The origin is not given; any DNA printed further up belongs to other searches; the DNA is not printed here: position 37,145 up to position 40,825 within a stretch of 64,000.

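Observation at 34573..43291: Putative DNA-defence/DNA-processing island inserted between rpmA and the suf genes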

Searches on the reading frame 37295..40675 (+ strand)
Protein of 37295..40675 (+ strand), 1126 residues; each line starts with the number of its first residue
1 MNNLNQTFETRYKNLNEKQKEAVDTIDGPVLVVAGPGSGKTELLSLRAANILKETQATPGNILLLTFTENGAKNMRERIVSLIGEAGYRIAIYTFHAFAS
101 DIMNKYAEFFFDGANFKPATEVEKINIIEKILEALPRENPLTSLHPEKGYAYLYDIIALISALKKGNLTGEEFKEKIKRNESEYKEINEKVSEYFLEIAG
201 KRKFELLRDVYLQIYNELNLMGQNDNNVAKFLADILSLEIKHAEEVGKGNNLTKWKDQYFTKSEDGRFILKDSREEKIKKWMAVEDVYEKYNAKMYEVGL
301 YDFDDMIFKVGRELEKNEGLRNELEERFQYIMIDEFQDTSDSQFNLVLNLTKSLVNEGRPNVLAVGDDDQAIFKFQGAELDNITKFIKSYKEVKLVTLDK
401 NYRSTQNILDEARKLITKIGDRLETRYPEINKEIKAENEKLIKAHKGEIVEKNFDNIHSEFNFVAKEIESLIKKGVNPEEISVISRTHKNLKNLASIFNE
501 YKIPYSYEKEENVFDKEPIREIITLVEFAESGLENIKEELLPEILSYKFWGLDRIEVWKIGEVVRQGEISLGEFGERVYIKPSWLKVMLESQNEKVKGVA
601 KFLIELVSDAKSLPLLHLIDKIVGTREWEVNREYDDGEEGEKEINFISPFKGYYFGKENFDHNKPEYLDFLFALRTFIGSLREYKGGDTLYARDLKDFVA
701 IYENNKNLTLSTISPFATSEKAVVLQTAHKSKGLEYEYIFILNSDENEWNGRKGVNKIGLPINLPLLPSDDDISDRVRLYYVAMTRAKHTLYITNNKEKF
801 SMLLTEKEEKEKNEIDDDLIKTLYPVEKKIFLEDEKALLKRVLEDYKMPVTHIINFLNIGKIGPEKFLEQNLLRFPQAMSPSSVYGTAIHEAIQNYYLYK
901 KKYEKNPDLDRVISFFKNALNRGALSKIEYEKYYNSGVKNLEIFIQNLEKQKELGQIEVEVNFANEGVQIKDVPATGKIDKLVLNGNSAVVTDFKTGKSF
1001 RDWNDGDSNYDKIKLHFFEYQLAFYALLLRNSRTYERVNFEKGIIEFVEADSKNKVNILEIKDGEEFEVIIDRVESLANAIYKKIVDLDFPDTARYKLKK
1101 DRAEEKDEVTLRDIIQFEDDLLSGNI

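Call 5: search_protein_families(library=pfam, proteins=[window:37295-40675:+], max_evalue=0.01)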
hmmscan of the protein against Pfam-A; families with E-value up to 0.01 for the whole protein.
window:37295-40675:+ (1126 aa): 9 families
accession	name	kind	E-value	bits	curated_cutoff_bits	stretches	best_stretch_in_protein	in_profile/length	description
PF00580.27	UvrD-helicase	-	5e-59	200.6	23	2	15-198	1-180/271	UvrD/REP helicase N-terminal domain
PF13361.12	UvrD_C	-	1.1e-25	91.3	25.6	2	673-797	240-349/350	UvrD-like helicase C-terminal domain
PF13245.12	AAA_19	-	9.7e-18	65.1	25.1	1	19-375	1-133/134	AAA domain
PF12705.13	PDDEXK_1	-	1.8e-11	44.9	22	1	867-1082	17-225/247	PD-(D/E)XK nuclease superfamily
PF13538.12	UvrD_C_2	-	1.5e-07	31.6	27.4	1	771-793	29-51/52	UvrD-like helicase C-terminal domain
PF13604.12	AAA_30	-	8.4e-07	29.3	27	1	15-79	2-66/191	AAA domain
PF13087.12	AAA_12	-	2.4e-05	24.4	27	0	390-499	13-130/195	AAA domain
PF00270.35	DEAD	-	0.00027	21.1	26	1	17-91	2-77/167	DEAD/DEAH box helicase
PF07011.16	Elf4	-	0.0037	17.6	27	0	396-429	8-41/83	Early Flowering 4 domain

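Call 6: search_protein_families(library=padloc, proteins=[window:37295-40675:+], max_evalue=0.01)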
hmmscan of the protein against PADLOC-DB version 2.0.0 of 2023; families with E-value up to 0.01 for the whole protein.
window:37295-40675:+ (1126 aa): 46 families (the best 25 are shown)
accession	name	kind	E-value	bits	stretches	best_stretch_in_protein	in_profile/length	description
PDLC00114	GajB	-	3.7e-72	241.8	3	227-530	117-403/635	UrvD helicase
PDLC03802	RTasHel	-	3.2e-68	229.1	3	286-524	151-358/675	DRT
PDLC00117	GajB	-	2.1e-65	219.4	3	253-523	147-395/604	UrvD helicase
PDLC00132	GajB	-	2.3e-58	196.3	3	267-514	155-387/625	UrvD helicase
PDLC00103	GajB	-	6e-57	191.9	3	285-524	170-394/612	UrvD helicase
PDLC00127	GajB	-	3e-43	146.2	3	252-496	134-355/594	UrvD helicase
PDLC00134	GajB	-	2.9e-39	133.4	2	306-525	190-398/431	UrvD helicase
PDLC00119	GajB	-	1.4e-38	131.2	3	250-410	137-294/565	UrvD helicase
PDLC00130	GajB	-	4.8e-38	128.8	3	284-419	162-293/589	UrvD helicase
PDLC00144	GajB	-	4.2e-35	119.3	2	312-523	145-342/559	UrvD helicase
PDLC00129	GajB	-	5.7e-35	119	2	270-497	168-367/594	UrvD helicase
PDLC00107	GajB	-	6.1e-35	118.9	3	232-507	125-375/587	UrvD helicase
PDLC00104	GajB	-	1.4e-34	117.8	3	274-430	112-261/574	UrvD helicase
PDLC00123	GajB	-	9e-33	111.7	3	314-474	163-314/540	UrvD helicase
PDLC00121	GajB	-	4.5e-31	106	2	300-517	176-371/565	UrvD helicase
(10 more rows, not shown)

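Call 7: search_protein_families(library=ncbifam, proteins=[window:37295-40675:+], max_evalue=0.01)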
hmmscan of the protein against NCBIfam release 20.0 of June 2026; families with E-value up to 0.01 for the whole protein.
window:37295-40675:+ (1126 aa): 15 families
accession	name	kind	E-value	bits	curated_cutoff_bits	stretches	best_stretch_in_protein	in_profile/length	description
TIGR01073.1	pcrA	equivalog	9.8e-77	258.9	911.2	3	280-571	162-434/725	DNA helicase PcrA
NF008743.0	PRK11773.1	equivalog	2e-60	205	965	3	280-642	166-504/720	DNA helicase II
TIGR01075.1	uvrD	equivalog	2.9e-60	204.4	1144.45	3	276-644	160-501/715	DNA helicase II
TIGR01074.1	rep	equivalog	2.5e-59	201.2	951.45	3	223-525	107-388/668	DNA helicase Rep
NF008276.0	PRK11054.1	equivalog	2.5e-48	165.1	543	3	283-458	391-554/684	DNA helicase IV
NF008172.0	PRK10919.1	equivalog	1.3e-44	152.5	1168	3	283-524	163-388/673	DNA helicase Rep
TIGR00609.1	recB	equivalog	7.9e-34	117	696.05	3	91-553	114-617/1175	exodeoxyribonuclease V subunit beta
NF010485.0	PRK13909.1-2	equivalog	6.3e-31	107.4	650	3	90-549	98-543/909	RecB-like helicase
TIGR02784.1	addA_alphas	equivalog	5.9e-29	101.1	860.75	2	284-419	344-496/1138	double-strand break repair helicase AddA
TIGR02785.1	addA_Gpos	equivalog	1.7e-26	92.4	707.65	2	209-526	264-624/1234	helicase-exonuclease AddAB subunit AddA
NF010487.0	PRK13909.1-4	equivalog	9.4e-23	80.4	759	2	90-528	99-525/924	RecB-like helicase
NF008128.0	PRK10876.1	equivalog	3.1e-16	58.2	1697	1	283-422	331-467/1181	exodeoxyribonuclease V subunit beta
TIGR01448.2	helicase_RecD2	equivalog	8.8e-07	27.4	500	0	9-77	311-377/713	SF1B family DNA helicase RecD2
NF041254.1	motor_HelR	exception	2.3e-06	26.2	750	1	279-417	469-600/706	RNA polymerase recycling motor ATPase HelR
TIGR00372.1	cas4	equivalog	0.00088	19.1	65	1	968-1078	59-154/180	CRISPR-associated protein Cas4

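Call 13: find_homologous_proteins(query=window:37295-40675:+, max_evalue=1e-20)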
Query window:37295-40675:+ (1126 aa): 7258 proteins with E <= 1e-20 among 8000 candidates; the best 120 are listed.
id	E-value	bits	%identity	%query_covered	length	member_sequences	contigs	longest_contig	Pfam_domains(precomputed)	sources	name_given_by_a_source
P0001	0.0e+0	2400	97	100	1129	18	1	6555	PF13538.13,PF12705.14,PF13604.13,PF13361.13,PF13245.13,PF00580.28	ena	-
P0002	0.0e+0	2158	86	100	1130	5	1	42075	PF13538.13,PF12705.14,PF13604.13,PF13361.13,PF13245.13,PF00580.28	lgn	-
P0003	0.0e+0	1860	74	100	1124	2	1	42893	PF13538.13,PF12705.14,PF13604.13,PF13361.13,PF13245.13,PF00580.28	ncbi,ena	-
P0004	0.0e+0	1848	73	100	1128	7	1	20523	PF13538.13,PF12705.14,PF13361.13,PF13245.13,PF00580.28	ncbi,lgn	-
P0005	0.0e+0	1754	69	100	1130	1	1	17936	PF13538.13,PF12705.14,PF13361.13,PF13245.13,PF00580.28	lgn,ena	-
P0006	0.0e+0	1733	68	100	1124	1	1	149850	PF13538.13,PF12705.14,PF13361.13,PF13245.13,PF00580.28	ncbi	-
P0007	0.0e+0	1657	65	100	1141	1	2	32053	PF13538.13,PF12705.14,PF13361.13,PF13245.13,PF00580.28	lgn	-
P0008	0.0e+0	1643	64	100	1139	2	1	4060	PF13538.13,PF12705.14,PF13361.13,PF13245.13,PF00580.28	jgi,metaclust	metaclust:\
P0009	0.0e+0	1545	63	100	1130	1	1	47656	PF13538.13,PF12705.14,PF13604.13,PF13361.13,PF13245.13,PF00580.28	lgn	-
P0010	0.0e+0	1528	61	100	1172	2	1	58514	PF13538.13,PF12705.14,PF13361.13,PF13245.13,PF00580.28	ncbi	-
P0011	0.0e+0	1516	60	99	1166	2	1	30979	PF13538.13,PF12705.14,PF13361.13,PF13245.13,PF00580.28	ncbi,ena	-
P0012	0.0e+0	1515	60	99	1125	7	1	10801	PF13538.13,PF12705.14,PF13604.13,PF13361.13,PF13245.13,PF00580.28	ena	-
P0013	0.0e+0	1505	61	100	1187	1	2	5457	PF13538.13,PF12705.14,PF13361.13,PF13245.13,PF00580.28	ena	-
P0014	0.0e+0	1504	60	100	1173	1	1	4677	PF13538.13,PF12705.14,PF13361.13,PF13245.13,PF00580.28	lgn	-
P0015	0.0e+0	1486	60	100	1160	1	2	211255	PF13538.13,PF12705.14,PF13361.13,PF13245.13,PF00580.28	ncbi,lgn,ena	-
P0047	0.0e+0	1126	50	99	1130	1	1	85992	PF13538.13,PF12705.14,PF13361.13,PF13245.13,PF00580.28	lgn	-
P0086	1.0e-259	883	43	100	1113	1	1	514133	PF13538.13,PF12705.14,PF13361.13,PF13245.13,PF00580.28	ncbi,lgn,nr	ncbi:MAG: uvrD [Candidatus Nomurabacteria bacterium]|nr:uvrD [Candidatus Nomurabacteria bacterium]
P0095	4.1e-258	877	41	100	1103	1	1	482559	PF13538.13,PF12705.14,PF13604.13,PF13361.13,PF13245.13,PF00580.28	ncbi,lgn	-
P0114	7.9e-255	867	41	99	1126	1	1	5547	PF13538.13,PF13087.13,PF12705.14,PF13361.13,PF13245.13,PF00580.28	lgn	-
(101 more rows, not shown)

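Call 15: find_encoding_contigs(protein=P0002, flank=10000, max_places=2)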
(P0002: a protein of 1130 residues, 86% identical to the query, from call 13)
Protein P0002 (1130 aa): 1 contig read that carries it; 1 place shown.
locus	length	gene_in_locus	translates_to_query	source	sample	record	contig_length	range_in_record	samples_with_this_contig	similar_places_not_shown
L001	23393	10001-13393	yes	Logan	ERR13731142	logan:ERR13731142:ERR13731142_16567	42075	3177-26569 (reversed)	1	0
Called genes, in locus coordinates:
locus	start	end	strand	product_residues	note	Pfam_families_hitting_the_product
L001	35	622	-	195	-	-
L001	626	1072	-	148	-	PF09424:YqeY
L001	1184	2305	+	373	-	PF02646:RmuC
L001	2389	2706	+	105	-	PF00829:Ribosomal_L21p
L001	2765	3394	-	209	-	PF21176:RecR_HhH (weak), PF13662:Toprim_4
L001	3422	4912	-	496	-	PF00772:DnaB, PF13481:AAA_25, PF03796:DnaB_C, PF06745:ATPase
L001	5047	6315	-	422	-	PF01921:tRNA-synt_1f (faint), PF01406:tRNA-synt_1e, PF09334:tRNA-synt_1g (weak), PF09190:DALR_2 (faint)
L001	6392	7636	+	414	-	PF00595:PDZ, PF13180:PDZ_2, PF17820:PDZ_6, PF03572:Peptidase_S41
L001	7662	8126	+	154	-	PF01281:Ribosomal_L9_N, PF03948:Ribosomal_L9_C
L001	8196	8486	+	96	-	-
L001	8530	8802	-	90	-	PF01016:Ribosomal_L27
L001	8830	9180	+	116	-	-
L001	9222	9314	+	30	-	-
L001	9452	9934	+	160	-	-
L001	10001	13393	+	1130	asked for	PF00580:UvrD-helicase, PF13245:AAA_19, PF13604:AAA_30 (faint), PF00580:UvrD-helicase, PF13538:UvrD_C_2 (faint), PF13361:UvrD_C, PF12705:PDDEXK_1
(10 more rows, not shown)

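Call 16: find_encoding_contigs(protein=P0003, flank=10000, max_places=2)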
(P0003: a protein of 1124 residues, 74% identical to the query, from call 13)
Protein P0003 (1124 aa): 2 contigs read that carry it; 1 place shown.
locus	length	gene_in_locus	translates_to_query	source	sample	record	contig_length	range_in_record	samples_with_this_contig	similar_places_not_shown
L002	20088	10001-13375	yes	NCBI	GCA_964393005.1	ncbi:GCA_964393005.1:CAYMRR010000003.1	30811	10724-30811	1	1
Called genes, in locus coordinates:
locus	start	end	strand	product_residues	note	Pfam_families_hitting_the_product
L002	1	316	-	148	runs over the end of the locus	PF09424:YqeY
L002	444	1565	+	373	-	PF02646:RmuC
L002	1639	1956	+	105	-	PF00829:Ribosomal_L21p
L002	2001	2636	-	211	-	PF21176:RecR_HhH (weak), PF13662:Toprim_4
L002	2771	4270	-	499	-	PF00772:DnaB, PF13481:AAA_25, PF03796:DnaB_C, PF06745:ATPase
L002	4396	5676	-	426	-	PF01921:tRNA-synt_1f (faint), PF01406:tRNA-synt_1e, PF09334:tRNA-synt_1g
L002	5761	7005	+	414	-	PF00595:PDZ, PF13180:PDZ_2, PF17820:PDZ_6, PF03572:Peptidase_S41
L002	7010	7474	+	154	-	PF01281:Ribosomal_L9_N, PF03948:Ribosomal_L9_C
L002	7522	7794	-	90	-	PF01016:Ribosomal_L27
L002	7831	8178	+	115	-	-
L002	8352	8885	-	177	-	PF02525:Flavodoxin_2 (weak), PF03358:FMN_red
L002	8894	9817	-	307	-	PF09619:YscW, PF03724:META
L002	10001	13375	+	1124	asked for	PF00580:UvrD-helicase, PF13245:AAA_19, PF13604:AAA_30 (faint), PF00580:UvrD-helicase, PF13538:UvrD_C_2 (faint), PF13361:UvrD_C, PF12705:PDDEXK_1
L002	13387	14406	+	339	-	PF12705:PDDEXK_1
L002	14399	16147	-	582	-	PF05970:PIF1, PF13245:AAA_19, PF13401:AAA_22, PF13604:AAA_30, PF21530:Pif1_2B_dom (weak), PF14493:HTH_40 (weak)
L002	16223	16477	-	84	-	-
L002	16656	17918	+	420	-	PF02403:Seryl_tRNA_N, PF00587:tRNA-synt_2b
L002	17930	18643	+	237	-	-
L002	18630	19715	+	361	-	PF01207:Dus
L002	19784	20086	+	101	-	?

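Call 17: find_related_loci(query=A1, collection=genome_contigs, flank=10000)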
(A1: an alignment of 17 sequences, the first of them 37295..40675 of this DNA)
Query A1 (1126 aa) in genome_contigs; peptide patterns used: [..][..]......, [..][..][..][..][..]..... (x = any residue, [..] = any of these).
600 stretches matched a pattern (row limit reached: there are more); 584 encode a relative of the query (tblastn E <= 1e-3); the best 80 are kept; 80 distinct loci.
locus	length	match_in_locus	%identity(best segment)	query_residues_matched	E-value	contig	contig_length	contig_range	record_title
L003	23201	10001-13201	33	8-1126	2e-158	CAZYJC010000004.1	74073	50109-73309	MAG TPA_asm: uncultured Candidatus Saccharibacteria bacterium isolate SRP278252_co2_226 genome assembly, contig: NODE_52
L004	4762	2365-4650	36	8-794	2e-147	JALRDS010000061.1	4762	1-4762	MAG: Candidatus Saccharimonadia bacterium isolate JM.5 JM_898614, whole genome shotgun sequence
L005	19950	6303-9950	38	2-1122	0e+0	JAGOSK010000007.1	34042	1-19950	MAG: Candidatus Paceibacterota bacterium isolate Gw_Eff_bin_316 Gw_Eff_2322_length_34042_cov_25.604364, whole genome sho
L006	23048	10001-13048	29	2-1090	1e-97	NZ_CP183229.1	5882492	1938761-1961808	Mucilaginibacter sp. X4EP1 chromosome, complete genome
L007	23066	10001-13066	26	3-1106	2e-87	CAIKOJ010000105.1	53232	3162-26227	MAG: uncultured Bacteroidetes bacterium isolate LJ_bin-2831 genome assembly, contig: bin-2831:105/225, whole genome shot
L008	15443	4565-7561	26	2-1102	3e-84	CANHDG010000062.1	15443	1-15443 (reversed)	MAG: Saprospirales bacterium isolate RE-18aug17-339 genome assembly, contig: RE-18aug17-C5504, whole genome shotgun sequ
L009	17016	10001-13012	28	6-1081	8e-66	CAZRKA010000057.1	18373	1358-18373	MAG TPA_asm: uncultured Chitinophaga sp. isolate SRP329715_co2_7 genome assembly, contig: NODE_5911_length_18373_cov_6.2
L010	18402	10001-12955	25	5-1061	2e-61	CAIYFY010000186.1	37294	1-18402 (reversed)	MAG: uncultured Bacteroidetes bacterium isolate LaPlata_bin-0259 genome assembly, contig: bin-0259:186/524, whole genome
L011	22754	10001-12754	26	5-997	8e-59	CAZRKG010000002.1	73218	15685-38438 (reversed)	MAG TPA_asm: uncultured Geobacter sp. isolate SRP192927_co2_232 genome assembly, contig: NODE_256_length_73218_cov_5.251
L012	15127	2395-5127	24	14-1036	2e-40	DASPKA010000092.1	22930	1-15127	MAG TPA_asm: Patescibacteria group bacterium isolate SMAG_U12024 k141_597065, whole genome shotgun sequence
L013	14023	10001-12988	24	7-1090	6e-38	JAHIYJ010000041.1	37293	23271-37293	MAG: Candidatus Omnitrophota bacterium isolate Modern_marine.mb.11 Modern_marine.mb.11_k141_833327, whole genome shotgun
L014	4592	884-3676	25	14-998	1e-36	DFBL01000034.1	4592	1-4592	MAG TPA_asm: Candidatus Dojkabacteria bacterium UBA3081 UBA3081_contig_19552, whole genome shotgun sequence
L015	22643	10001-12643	30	15-997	1e-35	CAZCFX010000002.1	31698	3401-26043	MAG TPA_asm: uncultured Gammaproteobacteria bacterium isolate SRP192927_co1_570 genome assembly, contig: NODE_2381_lengt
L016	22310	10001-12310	25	15-897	2e-35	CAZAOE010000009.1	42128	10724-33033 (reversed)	MAG TPA_asm: uncultured Gammaproteobacteria bacterium isolate SRP178699_co1_436 genome assembly, contig: NODE_855_length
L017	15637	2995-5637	24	13-1020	2e-34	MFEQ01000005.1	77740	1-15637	MAG: Candidatus Doudnabacteria bacterium RIFCSPHIGHO2_02_FULL_42_25 rifcsphigho2_02_scaffold_254, whole genome shotgun s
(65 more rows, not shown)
